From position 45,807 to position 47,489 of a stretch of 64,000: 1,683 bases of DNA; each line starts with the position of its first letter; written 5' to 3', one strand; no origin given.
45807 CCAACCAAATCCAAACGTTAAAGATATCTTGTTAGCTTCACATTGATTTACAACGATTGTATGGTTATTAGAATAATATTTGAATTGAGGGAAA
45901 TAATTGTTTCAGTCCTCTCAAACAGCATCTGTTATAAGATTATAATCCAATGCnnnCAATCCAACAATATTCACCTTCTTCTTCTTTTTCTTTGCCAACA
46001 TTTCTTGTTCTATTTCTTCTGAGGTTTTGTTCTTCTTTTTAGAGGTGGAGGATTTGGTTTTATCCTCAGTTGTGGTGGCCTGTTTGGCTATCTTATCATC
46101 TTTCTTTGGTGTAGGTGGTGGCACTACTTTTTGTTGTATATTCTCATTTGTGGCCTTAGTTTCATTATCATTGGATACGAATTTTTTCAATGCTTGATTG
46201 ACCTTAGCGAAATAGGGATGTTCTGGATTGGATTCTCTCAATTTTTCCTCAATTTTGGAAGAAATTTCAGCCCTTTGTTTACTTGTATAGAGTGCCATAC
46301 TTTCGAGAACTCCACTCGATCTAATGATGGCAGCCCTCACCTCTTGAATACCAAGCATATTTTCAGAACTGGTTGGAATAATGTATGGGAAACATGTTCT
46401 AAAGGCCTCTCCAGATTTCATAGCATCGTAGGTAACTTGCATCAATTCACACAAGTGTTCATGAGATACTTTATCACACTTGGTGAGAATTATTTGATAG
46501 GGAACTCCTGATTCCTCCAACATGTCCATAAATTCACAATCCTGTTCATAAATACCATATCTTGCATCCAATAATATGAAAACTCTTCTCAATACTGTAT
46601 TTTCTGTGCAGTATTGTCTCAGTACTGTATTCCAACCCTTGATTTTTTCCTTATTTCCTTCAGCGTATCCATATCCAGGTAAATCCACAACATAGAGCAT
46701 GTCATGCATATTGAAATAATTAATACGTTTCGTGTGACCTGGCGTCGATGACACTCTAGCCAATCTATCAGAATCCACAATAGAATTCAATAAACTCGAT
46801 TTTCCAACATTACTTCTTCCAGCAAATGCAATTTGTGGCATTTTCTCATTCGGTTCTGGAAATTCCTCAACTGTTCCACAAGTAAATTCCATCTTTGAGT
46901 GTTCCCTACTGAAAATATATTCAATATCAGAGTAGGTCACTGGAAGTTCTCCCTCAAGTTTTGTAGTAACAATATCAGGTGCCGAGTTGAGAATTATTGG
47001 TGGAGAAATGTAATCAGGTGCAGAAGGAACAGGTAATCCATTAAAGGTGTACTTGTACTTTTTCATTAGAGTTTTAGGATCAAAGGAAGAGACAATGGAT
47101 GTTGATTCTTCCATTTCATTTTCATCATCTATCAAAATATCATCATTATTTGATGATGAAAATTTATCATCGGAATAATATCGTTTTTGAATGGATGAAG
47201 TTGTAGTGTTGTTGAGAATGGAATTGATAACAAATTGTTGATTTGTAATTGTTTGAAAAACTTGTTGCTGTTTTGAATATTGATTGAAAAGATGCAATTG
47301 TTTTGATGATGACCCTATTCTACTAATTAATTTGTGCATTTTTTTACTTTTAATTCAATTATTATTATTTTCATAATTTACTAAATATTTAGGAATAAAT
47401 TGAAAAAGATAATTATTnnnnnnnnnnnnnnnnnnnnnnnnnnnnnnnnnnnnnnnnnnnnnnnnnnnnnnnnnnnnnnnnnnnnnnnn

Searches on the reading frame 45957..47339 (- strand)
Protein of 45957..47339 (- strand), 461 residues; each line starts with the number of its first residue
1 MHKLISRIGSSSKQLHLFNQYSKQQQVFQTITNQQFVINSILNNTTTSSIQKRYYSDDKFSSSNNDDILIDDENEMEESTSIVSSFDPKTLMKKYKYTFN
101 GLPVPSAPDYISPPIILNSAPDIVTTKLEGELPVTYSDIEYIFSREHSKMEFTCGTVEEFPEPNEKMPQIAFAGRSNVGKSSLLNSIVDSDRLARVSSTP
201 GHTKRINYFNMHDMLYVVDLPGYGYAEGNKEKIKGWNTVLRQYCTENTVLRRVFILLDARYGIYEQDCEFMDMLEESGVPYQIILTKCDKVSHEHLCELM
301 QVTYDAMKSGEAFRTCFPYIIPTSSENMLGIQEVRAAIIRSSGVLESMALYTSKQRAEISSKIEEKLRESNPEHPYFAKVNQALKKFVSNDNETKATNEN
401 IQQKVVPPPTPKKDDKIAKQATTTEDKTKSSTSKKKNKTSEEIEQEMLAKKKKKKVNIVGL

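Call 12: search_protein_families(library=pfam, proteins=[window:45957-47339:-], max_evalue=0.001)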
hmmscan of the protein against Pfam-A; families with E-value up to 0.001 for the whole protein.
window:45957-47339:- (461 aa): 4 families
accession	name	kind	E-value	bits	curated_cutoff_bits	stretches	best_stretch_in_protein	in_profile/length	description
PF01926.29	MMR_HSR1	-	1.5e-18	67.3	21.9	1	169-287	1-113/113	50S ribosome-binding GTPase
PF03193.22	RsgA_GTPase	-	4.1e-07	30.4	30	1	168-223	107-168/174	RsgA GTPase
PF02421.24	FeoB_N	-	5.3e-06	26.5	27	1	169-295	2-122/156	Ferrous iron transport protein B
PF00009.33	GTP_EFTU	-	3.9e-05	23.7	26.5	1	254-340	97-184/188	Elongation factor Tu GTP binding domain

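Call 13: find_encoding_contigs(protein=window:45957-47339:-, flank=2000, max_places=6)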
Protein window:45957-47339:- (461 aa): no gene with exactly this product is on record in the collection.

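Call 20: find_homologous_proteins(query=window:45957-47339:-, max_evalue=1e-20)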
Query window:45957-47339:- (461 aa): 1766 proteins with E <= 1e-20 among 7610 candidates; the best 120 are listed.
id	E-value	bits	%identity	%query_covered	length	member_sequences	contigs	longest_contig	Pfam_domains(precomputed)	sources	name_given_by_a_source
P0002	8.9e-148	511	56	89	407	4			PF01926.30,PF02421.25,PF00009.34,PF03193.23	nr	nr:unnamed protein product [Naegleria fowleri]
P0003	5.6e-144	499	60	87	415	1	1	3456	PF01926.30,PF02421.25,PF00009.34,PF03193.23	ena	-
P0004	3.8e-118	414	54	75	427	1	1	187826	PF01926.30,PF03193.23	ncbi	ncbi:hypothetical protein ABK040_012670 [Willaertia magna]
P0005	7.2e-68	248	40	71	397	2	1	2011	PF01926.30,PF02421.25,PF03193.23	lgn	-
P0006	9.4e-61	224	33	42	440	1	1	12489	PF28502.1,PF01926.30,PF09439.17,PF08477.20,PF00350.30,PF02421.25,PF00009.34,PF03193.23,PF05621.18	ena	-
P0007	5.9e-60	222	35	78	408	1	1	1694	PF01926.30,PF02421.25,PF03193.23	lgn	-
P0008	2.7e-56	210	39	68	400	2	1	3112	PF01926.30,PF00350.30,PF02421.25,PF03193.23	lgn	-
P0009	1.5e-51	194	40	57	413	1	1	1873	PF01926.30,PF09439.17,PF03193.23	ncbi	-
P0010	1.5e-49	188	34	87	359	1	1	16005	PF01926.30,PF02421.25,PF03193.23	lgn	-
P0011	1.1e-46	178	36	39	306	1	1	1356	PF01926.30,PF09439.17,PF00350.30,PF02421.25,PF03193.23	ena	-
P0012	3.2e-45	173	35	69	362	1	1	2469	PF01926.30,PF02421.25,PF03193.23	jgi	jgi:GTP-binding protein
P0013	1.3e-43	168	42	49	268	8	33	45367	PF01926.30,PF00350.30,PF02421.25,PF00009.34,PF03193.23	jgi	jgi:GTP-binding protein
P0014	1.1e-42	165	39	52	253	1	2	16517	PF01926.30,PF00350.30,PF02421.25,PF00009.34,PF03193.23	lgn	-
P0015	1.3e-42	165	42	42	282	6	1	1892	PF01926.30,PF02421.25,PF00009.34,PF03193.23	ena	-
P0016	2.2e-42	164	45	41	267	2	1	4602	PF01926.30,PF00350.30,PF02421.25,PF00009.34,PF03193.23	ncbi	-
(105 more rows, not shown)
